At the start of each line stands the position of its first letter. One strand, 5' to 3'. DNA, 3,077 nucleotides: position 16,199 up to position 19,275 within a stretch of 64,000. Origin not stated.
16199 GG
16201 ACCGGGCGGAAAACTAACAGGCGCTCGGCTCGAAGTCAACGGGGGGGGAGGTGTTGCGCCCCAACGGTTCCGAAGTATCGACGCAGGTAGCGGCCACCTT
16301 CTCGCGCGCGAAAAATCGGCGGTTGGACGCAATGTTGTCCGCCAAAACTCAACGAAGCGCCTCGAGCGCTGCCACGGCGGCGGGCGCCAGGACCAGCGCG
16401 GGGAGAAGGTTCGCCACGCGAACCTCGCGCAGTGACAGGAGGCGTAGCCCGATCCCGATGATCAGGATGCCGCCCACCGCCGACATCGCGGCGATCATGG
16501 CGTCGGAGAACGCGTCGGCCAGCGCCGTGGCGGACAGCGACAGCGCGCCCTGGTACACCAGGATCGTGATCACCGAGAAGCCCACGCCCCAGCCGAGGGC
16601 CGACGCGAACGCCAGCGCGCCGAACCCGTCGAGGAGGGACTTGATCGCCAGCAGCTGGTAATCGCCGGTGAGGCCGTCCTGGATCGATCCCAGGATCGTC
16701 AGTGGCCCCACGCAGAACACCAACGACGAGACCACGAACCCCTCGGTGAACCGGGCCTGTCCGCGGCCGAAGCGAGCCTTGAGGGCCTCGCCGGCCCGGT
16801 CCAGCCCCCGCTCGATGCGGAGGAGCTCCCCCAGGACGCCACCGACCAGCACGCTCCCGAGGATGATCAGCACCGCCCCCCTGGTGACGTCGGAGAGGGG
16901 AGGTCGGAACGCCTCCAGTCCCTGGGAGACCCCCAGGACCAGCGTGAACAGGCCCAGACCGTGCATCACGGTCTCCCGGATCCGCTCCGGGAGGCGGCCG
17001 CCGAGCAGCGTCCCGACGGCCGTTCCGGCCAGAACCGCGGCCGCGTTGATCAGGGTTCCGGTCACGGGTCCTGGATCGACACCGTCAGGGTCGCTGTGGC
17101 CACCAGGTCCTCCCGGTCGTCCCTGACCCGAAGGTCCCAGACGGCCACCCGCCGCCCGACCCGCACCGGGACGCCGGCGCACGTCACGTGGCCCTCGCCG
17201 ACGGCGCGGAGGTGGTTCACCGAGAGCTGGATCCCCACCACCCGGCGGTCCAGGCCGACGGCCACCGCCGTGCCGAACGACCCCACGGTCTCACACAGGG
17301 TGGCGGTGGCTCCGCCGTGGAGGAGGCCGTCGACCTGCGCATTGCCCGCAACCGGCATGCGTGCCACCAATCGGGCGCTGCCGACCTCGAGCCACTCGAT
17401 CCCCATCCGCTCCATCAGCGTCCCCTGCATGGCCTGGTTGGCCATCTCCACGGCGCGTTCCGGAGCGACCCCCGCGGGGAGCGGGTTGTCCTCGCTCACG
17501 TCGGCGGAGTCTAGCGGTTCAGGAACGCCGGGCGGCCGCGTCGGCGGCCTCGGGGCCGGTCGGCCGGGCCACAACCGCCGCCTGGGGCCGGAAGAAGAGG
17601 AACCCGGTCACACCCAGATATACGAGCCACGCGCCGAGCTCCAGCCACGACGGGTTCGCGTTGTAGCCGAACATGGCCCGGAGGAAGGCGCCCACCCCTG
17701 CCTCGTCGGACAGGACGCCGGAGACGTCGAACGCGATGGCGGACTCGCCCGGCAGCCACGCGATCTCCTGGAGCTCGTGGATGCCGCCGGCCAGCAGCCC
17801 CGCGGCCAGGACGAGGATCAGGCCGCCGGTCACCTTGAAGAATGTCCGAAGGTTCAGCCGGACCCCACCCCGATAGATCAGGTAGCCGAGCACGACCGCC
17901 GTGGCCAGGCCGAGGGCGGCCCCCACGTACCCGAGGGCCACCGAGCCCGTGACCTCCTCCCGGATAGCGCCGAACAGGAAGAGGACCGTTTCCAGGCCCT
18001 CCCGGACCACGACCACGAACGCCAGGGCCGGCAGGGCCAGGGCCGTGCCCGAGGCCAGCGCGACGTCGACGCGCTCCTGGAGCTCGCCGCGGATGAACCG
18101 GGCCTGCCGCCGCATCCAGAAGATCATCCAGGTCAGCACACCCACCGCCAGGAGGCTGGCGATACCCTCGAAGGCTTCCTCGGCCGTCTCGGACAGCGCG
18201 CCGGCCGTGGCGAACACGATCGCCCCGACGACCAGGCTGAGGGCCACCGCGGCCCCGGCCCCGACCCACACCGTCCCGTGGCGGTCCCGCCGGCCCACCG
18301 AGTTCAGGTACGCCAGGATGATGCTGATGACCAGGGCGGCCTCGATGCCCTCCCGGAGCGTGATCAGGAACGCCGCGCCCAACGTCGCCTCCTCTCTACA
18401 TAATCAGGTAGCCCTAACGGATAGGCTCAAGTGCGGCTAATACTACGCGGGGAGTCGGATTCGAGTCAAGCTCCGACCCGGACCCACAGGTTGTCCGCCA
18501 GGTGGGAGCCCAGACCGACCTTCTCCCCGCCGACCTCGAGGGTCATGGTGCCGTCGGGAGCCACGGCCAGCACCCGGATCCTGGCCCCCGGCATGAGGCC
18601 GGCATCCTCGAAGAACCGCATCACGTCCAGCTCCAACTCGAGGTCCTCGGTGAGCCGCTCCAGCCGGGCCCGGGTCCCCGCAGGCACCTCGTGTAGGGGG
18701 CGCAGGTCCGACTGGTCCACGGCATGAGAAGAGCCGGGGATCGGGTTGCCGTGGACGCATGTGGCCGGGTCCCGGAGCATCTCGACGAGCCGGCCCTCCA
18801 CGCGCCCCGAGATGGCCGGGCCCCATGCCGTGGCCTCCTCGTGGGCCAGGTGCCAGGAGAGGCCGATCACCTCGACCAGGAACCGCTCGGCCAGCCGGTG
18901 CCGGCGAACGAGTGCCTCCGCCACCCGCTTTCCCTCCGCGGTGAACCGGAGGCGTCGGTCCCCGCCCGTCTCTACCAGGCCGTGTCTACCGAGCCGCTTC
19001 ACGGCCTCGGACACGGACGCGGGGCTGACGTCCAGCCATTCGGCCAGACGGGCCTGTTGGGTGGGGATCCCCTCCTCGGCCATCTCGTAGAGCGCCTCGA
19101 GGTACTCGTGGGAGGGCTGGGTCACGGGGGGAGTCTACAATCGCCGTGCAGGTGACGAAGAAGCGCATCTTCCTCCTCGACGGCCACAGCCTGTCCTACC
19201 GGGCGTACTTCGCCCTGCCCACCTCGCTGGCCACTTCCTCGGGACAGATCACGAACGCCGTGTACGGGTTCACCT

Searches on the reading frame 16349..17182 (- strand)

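Call 73: search_protein_families(library=pfam, proteins=[window:16349-17182:-], max_evalue=0.001)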
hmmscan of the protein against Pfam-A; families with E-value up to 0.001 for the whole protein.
window:16349-17182:- (277 aa): 1 family
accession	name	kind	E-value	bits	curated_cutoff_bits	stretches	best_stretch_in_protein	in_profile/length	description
PF04474.17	DUF554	-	2.5e-76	256.5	25.1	1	41-270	1-219/220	Protein of unknown function (DUF554)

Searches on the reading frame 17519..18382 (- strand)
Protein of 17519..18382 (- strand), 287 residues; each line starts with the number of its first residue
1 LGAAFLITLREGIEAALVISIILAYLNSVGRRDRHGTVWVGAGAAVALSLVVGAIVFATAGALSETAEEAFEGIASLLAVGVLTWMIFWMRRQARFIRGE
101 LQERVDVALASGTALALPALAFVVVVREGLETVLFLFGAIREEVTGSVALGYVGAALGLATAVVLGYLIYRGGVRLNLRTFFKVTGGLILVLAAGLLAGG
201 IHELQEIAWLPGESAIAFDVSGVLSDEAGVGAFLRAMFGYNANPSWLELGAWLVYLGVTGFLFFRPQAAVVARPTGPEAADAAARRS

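Call 13: search_protein_families(library=pfam, proteins=[window:17519-18382:-], max_evalue=0.001)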
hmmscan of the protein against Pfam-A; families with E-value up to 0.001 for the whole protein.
window:17519-18382:- (287 aa): 1 family
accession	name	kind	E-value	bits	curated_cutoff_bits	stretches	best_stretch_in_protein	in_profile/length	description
PF03239.20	FTR1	-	1.2e-63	215.5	25.3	1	3-263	3-271/284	Iron permease FTR1 family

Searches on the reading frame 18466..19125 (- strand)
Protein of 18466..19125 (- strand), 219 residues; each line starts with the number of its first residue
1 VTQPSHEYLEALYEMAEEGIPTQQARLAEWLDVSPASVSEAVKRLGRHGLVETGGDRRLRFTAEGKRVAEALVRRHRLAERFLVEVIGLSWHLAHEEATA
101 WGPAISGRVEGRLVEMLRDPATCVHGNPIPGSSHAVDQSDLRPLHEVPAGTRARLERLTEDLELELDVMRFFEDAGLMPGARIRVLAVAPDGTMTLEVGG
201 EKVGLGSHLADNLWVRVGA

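Call 13: search_protein_families(library=pfam, proteins=[window:18466-19125:-], max_evalue=0.001)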
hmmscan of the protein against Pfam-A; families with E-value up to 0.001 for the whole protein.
window:18466-19125:- (219 aa): 8 families
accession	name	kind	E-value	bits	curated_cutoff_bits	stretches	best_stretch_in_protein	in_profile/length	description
PF02742.21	Fe_dep_repr_C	-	3.3e-24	85.1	27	1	62-130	1-69/70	Iron dependent repressor, metal binding and dimerisation domain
PF01325.25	Fe_dep_repress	-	2.2e-13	50.6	26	1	6-57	7-58/60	Iron dependent repressor, N-terminal DNA binding domain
PF04023.20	FeoA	-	2.2e-13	50.5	23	1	143-216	2-73/74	FeoA domain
PF12802.13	MarR_2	-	7.9e-06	26.4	27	1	2-58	4-60/61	MarR family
PF13545.12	HTH_Crp_2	-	8.1e-06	26.1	27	1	13-59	8-59/70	Crp-like helix-turn-helix domain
PF13463.12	HTH_27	-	0.00018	22.1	22.2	1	19-65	16-68/68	Winged helix DNA-binding domain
PF01047.28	MarR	-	0.00055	20.2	24.6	0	3-52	3-48/59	MarR family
PF25213.1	HVO_A0261_N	-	0.00097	19.4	35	1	21-74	24-76/86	HVO_A0261 N-terminal domain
